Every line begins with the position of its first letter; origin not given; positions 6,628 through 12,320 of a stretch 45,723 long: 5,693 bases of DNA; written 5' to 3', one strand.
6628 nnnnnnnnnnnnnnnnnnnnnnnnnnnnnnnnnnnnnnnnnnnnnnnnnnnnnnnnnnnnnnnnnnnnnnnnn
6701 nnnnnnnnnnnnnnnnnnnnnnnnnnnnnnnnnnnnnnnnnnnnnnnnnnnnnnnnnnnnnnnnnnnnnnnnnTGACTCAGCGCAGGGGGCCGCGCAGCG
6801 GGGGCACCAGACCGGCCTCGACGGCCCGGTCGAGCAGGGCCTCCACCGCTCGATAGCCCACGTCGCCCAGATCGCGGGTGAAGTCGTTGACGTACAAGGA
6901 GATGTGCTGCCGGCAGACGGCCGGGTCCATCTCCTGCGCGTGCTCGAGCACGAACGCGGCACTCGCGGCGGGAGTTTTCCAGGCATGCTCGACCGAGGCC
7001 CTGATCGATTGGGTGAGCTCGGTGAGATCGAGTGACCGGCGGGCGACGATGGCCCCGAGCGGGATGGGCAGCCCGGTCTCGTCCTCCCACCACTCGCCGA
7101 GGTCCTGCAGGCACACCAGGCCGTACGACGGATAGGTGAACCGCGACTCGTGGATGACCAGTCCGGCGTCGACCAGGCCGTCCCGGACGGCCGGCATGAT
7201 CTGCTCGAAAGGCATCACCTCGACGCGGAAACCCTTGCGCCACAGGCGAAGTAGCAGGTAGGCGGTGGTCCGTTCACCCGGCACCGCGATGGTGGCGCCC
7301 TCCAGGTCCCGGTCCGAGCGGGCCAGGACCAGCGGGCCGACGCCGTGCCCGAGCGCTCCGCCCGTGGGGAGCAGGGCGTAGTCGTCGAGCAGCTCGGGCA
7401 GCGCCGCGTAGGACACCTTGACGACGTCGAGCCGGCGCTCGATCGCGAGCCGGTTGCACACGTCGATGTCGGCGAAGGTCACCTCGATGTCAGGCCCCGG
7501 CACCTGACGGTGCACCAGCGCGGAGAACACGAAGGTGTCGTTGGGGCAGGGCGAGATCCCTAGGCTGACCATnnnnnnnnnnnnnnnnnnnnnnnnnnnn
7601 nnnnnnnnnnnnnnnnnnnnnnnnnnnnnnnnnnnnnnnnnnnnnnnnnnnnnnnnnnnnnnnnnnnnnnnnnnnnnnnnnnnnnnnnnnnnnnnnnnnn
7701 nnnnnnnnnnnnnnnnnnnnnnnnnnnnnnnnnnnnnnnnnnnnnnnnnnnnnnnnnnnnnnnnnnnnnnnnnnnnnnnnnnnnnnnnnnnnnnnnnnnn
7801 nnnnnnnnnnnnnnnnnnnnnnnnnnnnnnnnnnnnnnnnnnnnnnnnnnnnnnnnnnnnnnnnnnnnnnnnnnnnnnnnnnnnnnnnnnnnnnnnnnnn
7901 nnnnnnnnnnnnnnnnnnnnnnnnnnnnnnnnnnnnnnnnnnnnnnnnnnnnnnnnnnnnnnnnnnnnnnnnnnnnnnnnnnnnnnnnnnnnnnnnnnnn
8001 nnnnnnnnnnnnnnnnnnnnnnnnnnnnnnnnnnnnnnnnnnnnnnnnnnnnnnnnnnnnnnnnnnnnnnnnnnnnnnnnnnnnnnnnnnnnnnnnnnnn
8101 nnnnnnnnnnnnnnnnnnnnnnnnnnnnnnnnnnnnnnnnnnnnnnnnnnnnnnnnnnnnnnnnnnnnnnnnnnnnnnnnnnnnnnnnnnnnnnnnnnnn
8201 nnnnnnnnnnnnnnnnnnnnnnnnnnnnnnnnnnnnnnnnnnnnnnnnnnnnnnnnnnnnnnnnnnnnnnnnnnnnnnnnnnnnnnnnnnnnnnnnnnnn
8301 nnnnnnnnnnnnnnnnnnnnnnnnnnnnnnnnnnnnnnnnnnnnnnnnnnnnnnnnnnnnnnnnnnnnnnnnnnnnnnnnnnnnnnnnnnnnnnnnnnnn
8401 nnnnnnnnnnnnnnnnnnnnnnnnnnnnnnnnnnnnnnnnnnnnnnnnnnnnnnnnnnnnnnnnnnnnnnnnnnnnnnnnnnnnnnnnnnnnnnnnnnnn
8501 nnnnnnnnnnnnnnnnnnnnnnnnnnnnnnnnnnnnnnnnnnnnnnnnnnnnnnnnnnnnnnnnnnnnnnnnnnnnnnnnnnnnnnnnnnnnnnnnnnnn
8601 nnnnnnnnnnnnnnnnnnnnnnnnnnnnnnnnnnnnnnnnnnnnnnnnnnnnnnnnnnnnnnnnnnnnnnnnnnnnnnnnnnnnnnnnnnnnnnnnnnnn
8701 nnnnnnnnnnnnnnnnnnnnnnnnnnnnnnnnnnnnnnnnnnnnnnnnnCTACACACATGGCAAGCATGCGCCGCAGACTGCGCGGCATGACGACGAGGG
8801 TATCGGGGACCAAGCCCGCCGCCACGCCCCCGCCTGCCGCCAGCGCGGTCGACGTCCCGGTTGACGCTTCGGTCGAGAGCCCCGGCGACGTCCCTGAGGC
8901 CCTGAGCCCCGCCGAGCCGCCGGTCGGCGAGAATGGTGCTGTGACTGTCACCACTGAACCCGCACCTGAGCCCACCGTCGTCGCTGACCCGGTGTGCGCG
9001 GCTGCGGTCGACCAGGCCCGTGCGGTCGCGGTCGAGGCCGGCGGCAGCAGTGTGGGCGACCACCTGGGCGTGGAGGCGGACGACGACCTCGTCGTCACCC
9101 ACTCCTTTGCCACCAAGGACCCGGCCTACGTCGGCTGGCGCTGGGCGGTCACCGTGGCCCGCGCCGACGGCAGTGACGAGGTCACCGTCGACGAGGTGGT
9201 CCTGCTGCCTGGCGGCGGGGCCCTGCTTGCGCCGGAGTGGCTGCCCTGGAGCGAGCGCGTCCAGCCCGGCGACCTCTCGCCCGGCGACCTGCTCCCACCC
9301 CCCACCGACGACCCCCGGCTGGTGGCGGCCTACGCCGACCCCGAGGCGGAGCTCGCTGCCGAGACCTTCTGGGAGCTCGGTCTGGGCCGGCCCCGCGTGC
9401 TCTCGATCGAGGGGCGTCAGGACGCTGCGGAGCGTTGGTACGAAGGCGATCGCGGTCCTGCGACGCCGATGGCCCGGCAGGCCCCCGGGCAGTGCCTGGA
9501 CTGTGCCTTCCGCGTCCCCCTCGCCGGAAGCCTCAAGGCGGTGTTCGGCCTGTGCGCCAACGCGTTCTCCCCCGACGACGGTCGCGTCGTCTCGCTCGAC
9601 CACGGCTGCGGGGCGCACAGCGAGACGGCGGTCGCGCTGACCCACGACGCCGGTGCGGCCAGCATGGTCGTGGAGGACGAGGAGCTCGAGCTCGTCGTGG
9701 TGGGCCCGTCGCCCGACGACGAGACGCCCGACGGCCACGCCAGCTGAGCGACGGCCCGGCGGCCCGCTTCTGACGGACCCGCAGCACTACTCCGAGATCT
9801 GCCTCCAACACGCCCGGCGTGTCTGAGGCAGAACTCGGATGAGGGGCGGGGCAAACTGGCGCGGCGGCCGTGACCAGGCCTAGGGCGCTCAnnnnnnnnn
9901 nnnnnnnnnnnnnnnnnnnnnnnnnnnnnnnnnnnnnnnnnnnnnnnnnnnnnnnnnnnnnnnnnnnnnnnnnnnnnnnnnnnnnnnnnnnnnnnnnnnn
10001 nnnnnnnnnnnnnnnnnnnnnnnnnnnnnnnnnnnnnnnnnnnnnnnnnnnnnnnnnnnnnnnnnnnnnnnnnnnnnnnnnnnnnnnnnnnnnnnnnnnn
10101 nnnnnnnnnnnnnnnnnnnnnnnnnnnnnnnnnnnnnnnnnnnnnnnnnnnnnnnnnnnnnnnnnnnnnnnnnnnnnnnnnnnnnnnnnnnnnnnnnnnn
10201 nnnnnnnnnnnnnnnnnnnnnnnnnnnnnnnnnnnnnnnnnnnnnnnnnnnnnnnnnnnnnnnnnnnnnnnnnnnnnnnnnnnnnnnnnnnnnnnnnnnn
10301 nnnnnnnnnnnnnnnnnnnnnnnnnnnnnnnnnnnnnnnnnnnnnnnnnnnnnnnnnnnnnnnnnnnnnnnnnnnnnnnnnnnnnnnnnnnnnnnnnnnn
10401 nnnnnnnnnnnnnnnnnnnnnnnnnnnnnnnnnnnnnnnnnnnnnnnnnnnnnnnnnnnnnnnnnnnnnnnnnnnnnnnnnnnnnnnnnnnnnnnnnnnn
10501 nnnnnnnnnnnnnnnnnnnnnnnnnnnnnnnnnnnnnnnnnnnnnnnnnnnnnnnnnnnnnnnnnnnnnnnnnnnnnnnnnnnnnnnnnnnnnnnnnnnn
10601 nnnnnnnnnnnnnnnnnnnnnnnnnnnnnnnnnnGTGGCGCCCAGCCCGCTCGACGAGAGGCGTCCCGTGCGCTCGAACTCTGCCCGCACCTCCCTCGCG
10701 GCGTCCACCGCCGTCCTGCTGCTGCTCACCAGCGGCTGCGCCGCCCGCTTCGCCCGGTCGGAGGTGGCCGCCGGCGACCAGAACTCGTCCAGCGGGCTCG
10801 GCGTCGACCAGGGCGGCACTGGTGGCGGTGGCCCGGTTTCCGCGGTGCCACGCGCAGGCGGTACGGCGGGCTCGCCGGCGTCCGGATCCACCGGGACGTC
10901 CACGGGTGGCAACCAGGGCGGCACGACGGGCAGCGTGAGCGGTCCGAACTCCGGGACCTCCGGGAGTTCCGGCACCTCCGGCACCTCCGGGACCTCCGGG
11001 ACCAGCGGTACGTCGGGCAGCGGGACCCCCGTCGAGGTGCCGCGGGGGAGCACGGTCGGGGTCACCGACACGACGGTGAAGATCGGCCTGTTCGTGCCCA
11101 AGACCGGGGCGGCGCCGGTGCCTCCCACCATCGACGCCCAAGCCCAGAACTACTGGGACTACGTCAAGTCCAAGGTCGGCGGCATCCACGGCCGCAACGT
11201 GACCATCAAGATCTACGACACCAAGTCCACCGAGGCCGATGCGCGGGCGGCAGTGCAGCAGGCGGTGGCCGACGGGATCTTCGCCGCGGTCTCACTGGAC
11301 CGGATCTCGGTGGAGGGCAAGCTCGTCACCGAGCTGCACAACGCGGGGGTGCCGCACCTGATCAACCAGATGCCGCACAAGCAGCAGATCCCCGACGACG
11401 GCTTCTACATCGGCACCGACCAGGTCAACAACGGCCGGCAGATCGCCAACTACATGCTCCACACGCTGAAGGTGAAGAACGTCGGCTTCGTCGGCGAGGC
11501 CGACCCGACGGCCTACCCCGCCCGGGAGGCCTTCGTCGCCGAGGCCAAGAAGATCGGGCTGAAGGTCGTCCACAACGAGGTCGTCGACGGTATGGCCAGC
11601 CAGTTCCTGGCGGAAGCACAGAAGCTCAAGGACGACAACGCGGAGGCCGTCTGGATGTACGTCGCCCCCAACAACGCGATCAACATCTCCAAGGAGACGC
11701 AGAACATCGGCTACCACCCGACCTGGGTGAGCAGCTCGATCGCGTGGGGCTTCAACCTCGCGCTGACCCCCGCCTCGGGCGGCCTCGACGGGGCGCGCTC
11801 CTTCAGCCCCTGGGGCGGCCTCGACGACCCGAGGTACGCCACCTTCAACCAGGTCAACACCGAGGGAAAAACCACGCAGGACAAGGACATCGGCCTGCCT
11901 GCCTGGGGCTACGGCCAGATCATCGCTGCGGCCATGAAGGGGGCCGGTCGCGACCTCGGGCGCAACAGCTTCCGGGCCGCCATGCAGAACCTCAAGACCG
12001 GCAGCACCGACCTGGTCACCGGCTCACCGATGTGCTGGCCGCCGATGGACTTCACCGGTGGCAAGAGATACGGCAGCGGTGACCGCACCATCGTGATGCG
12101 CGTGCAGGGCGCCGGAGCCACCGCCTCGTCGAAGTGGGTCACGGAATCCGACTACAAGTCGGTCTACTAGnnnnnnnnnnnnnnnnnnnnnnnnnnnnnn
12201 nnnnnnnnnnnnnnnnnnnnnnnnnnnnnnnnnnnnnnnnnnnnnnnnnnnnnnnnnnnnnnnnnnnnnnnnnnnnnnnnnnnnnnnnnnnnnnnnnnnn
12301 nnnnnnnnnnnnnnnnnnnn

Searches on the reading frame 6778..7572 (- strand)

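Call 39: search_protein_families(library=pfam, proteins=[window:6778-7572:-], max_evalue=0.001)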
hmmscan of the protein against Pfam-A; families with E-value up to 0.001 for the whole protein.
window:6778-7572:- (264 aa): 1 family
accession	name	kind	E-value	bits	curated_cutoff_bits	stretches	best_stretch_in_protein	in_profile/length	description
PF02621.19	VitK2_biosynth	-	5.6e-76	255.8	26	1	3-252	2-252/252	Menaquinone biosynthesis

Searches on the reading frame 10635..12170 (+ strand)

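Call 39: search_protein_families(library=pfam, proteins=[window:10635-12170:+], max_evalue=0.001)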
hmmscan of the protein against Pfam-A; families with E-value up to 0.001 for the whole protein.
window:10635-12170:+ (511 aa): 1 family
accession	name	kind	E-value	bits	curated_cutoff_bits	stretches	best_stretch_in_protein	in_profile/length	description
PF13458.12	Peripla_BP_6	-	3.1e-31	109.7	31.7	1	147-454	1-312/343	Periplasmic binding protein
